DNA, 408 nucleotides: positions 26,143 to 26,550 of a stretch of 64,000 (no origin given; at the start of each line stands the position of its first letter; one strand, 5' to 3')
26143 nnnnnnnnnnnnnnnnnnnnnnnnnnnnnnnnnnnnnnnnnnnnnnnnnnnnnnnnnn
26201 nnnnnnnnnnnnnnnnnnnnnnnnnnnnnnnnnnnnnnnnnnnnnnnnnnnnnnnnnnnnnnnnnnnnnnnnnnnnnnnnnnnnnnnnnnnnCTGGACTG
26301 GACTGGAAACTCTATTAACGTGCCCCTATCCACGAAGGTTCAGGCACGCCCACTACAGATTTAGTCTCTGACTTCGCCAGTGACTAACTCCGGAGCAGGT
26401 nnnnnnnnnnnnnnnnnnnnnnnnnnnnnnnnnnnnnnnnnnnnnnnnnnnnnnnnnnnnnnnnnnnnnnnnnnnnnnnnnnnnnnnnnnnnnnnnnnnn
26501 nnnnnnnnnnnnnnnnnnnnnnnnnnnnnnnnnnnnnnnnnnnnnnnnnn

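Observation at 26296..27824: GC-rich insertion of about 1.5 kb with a proline-rich open frame of up to 289 aa, flanked by an 11-bp direct repeat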

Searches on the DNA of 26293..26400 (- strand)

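Call 56: build_rna_model(alignment_id=A3, structure=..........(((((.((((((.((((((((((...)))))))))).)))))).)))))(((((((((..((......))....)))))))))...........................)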
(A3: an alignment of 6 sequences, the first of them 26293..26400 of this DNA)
Model R1 built from alignment A3 (6 sequences, 120 columns); structure: as given.
model positions 109; base pairs 32; branch points 1; effective number of sequences 1.45; information 0.59 bits per position. Calibrated on 0.2 Mb of random sequence (short: E-values are rough).
structure used (alignment columns):
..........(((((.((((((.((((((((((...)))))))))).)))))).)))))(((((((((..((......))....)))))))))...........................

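Call 57: search_with_rna_model(model_id=R1, sources=[window, L001, L002, L003], max_evalue=1, filters=off)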
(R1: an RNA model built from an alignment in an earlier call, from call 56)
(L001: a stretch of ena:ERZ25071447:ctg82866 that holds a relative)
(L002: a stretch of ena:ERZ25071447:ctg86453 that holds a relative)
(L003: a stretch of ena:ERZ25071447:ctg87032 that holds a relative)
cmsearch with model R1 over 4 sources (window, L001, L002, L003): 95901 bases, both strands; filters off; matches with E-value up to 1: 30.
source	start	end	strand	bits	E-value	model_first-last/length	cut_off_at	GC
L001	6838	6948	+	118.5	1.7e-29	1-109/109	no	0.53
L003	6178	6286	+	115.9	8.4e-29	1-109/109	no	0.51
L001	5526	5636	+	114.6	1.8e-28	1-109/109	no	0.55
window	26293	26400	-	101.7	4.6e-25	1-109/109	no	0.53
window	22445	22552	-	82.4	5.9e-20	1-109/109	no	0.49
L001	9590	9688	-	78.8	5.4e-19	1-109/109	no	0.55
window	10043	10148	-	62.8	9.3e-15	1-109/109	no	0.47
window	15971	16079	+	51.1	1.1e-11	1-109/109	no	0.5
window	38639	38738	+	43.3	1.3e-09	1-109/109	no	0.48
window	42427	42534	+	40.1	9.3e-09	1-109/109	no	0.4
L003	6127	6230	-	39.7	1.2e-08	1-109/109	no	0.51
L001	5475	5578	-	39.7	1.2e-08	1-109/109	no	0.52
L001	6787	6890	-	39.7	1.2e-08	1-109/109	no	0.52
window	31562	31634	+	23.2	0.00027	1-109/109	no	0.36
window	15975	16018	-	20.4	0.0015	5-49/109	no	0.7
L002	4632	4745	+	20.2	0.0017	1-109/109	no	0.46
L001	9327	9447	-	14.8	0.045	1-109/109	no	0.38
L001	2212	2303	-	14.7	0.049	1-109/109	no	0.46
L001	905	1035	-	9.9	0.87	1-109/109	no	0.42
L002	1019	1125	+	9.9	0.91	1-109/109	no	0.42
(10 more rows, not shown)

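Call 70: search_with_rna_model(model_id=R1, sources=[L004, L005], max_evalue=0.01, filters=off)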
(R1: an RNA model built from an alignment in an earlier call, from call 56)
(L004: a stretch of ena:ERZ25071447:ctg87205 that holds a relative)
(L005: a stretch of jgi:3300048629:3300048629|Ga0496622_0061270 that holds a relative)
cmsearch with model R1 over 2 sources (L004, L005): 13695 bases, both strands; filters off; matches with E-value up to 0.01: 7.
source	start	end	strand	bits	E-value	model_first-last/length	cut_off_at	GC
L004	6710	6821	+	116.6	7.5e-30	1-109/109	no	0.51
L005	1176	1224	+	47.4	1.6e-11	3-51/109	no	0.61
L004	4209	4283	+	41.5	5.6e-10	1-109/109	no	0.49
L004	6659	6762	-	39.7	1.7e-09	1-109/109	no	0.52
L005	1123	1226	-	39.7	1.7e-09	1-109/109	no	0.52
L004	3713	3820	+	28.9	1.2e-06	1-109/109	no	0.36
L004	11838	11905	-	16.4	0.0025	1-109/109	no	0.31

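Call 78: search_with_rna_model(model_id=R1, sources=[L006, L007], max_evalue=0.1, filters=off)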
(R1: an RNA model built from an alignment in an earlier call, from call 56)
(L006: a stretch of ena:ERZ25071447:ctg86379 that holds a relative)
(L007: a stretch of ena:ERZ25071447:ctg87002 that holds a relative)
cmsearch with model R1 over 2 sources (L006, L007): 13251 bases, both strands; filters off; matches with E-value up to 0.1: 9.
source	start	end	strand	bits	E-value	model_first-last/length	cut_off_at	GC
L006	3909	4017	+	113.2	5.8e-29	1-109/109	no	0.5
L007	3884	3995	+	101.3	8.2e-26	1-109/109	no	0.53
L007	4650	4759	+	88.8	1.7e-22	1-109/109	no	0.55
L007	478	582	+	34.4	4e-08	1-109/109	no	0.46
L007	3821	3936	-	31.6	2.3e-07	1-109/109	no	0.47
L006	3837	3961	-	31.1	3e-07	1-109/109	no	0.57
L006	4804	4927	-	21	0.00014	1-109/109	no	0.33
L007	4606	4703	-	19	0.00048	1-109/109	no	0.6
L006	4878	4925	+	11.4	0.048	3-51/109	no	0.17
